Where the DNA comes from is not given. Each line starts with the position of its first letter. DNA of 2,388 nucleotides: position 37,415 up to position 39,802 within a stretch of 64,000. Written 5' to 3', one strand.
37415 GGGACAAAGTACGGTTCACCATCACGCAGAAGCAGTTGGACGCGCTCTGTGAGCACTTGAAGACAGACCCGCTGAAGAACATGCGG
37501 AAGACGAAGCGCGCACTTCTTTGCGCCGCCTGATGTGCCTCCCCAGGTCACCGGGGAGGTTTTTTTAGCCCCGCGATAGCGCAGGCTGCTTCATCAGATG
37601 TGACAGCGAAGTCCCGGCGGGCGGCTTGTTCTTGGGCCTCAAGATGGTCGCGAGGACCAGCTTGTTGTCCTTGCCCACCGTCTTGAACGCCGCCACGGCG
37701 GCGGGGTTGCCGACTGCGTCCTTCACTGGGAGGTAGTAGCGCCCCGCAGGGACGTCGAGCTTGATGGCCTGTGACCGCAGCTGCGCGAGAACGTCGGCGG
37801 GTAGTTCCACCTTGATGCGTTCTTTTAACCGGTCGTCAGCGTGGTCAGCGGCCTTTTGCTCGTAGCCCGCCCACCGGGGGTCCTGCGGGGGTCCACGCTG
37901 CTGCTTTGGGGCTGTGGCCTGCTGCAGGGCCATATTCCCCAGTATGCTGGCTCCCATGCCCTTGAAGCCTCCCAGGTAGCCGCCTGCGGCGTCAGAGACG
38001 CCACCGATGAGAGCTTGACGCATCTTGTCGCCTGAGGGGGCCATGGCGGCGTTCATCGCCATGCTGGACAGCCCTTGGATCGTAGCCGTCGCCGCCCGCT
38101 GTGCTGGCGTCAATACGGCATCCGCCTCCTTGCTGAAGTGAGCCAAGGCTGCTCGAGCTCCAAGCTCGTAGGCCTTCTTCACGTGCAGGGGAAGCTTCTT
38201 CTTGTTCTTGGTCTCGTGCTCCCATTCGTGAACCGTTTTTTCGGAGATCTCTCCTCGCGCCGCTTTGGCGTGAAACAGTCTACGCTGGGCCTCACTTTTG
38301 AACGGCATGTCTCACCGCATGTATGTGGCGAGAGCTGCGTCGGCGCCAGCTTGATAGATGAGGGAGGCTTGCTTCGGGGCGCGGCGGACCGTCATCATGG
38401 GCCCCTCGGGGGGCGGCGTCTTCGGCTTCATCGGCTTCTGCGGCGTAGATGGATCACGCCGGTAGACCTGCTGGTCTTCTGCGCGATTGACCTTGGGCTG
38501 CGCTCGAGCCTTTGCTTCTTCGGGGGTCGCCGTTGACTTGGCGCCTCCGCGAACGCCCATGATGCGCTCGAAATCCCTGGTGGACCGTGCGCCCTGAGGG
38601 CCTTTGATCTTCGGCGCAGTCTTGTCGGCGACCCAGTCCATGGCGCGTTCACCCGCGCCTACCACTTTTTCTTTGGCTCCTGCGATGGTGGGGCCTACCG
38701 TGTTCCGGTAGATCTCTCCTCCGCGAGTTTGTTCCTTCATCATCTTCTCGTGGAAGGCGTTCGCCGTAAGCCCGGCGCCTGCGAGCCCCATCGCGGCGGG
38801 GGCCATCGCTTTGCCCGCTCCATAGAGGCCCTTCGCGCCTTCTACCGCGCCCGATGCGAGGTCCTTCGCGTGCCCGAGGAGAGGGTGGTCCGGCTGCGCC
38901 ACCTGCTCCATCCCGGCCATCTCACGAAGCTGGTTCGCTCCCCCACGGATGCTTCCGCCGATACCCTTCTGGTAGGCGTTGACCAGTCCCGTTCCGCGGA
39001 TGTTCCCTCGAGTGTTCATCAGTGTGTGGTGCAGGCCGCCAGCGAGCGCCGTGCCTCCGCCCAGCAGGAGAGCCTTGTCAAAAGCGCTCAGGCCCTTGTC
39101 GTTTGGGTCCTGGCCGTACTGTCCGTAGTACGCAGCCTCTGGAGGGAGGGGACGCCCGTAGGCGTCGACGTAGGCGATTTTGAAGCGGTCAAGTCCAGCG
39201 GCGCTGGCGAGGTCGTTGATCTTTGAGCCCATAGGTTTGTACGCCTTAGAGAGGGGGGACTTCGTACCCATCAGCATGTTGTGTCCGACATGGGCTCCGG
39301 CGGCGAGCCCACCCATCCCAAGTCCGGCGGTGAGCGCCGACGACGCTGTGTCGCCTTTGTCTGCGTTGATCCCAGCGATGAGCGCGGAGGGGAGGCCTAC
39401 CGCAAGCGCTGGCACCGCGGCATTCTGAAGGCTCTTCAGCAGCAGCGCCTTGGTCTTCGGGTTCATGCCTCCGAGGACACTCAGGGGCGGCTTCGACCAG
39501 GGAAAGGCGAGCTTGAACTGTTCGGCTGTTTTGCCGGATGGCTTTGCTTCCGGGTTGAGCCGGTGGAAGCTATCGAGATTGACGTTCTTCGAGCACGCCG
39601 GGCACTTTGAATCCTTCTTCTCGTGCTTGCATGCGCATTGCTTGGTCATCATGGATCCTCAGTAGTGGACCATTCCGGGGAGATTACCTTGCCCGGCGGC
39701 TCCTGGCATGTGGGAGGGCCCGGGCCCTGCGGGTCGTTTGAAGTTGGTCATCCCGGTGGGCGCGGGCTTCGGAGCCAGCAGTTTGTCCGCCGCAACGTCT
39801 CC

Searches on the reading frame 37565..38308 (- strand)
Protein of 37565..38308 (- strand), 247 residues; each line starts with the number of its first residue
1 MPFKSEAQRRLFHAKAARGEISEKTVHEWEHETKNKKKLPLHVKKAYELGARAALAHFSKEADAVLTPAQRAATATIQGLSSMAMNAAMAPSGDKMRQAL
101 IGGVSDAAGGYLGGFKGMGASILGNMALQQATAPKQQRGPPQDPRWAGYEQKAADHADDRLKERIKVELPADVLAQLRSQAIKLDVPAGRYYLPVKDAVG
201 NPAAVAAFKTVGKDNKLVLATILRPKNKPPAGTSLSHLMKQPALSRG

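Call 12: search_protein_families(library=pfam, proteins=[window:37565-38308:-], max_evalue=0.001)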
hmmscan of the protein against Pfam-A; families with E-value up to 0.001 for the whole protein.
window:37565-38308:- (247 aa): 0 families

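Call 30: search_protein_families(library=phrogs, proteins=[window:37565-38308:-], max_evalue=0.01)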
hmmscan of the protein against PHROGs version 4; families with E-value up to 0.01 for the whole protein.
window:37565-38308:- (247 aa): 0 families

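Call 64: search_protein_families(library=pfam, proteins=[window:37565-38308:-], max_evalue=1)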
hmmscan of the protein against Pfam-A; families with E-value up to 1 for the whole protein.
window:37565-38308:- (247 aa): 2 families
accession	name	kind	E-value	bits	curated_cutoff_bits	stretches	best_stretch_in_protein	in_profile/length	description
PF09718.15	Tape_meas_lam_C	-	0.11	13.1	23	1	48-89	4-45/76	Lambda phage tail tape-measure protein (Tape_meas_lam_C)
PF07878.17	RHH_5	-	0.12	12.6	26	1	163-181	2-20/43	CopG-like RHH_1 or ribbon-helix-helix domain, RHH_5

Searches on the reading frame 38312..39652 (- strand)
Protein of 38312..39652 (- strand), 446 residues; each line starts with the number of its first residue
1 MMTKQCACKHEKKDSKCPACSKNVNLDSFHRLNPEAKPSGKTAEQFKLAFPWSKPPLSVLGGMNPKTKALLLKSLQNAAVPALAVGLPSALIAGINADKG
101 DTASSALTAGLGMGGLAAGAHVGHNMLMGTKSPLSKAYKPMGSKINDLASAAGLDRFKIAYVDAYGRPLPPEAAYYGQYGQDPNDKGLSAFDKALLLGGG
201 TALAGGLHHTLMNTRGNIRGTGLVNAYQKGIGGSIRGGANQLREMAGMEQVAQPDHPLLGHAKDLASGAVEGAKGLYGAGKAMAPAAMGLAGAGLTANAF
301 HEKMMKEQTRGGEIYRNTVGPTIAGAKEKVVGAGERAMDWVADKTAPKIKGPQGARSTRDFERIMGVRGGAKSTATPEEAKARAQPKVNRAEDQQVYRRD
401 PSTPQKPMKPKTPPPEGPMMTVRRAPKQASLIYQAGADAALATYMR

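Call 11: search_protein_families(library=pfam, proteins=[window:38312-39652:-], max_evalue=0.001)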
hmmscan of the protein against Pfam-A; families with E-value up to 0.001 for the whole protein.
window:38312-39652:- (446 aa): 0 families

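Call 30: search_protein_families(library=phrogs, proteins=[window:38312-39652:-], max_evalue=0.01)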
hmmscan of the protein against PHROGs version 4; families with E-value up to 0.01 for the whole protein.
window:38312-39652:- (446 aa): 0 families

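Call 64: search_protein_families(library=pfam, proteins=[window:38312-39652:-], max_evalue=1)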
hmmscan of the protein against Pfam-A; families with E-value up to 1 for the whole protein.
window:38312-39652:- (446 aa): 1 family
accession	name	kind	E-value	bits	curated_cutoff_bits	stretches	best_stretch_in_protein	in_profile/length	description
PF01219.24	DAGK_prokar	-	0.13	12.6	22.3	1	250-270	67-87/102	Prokaryotic diacylglycerol kinase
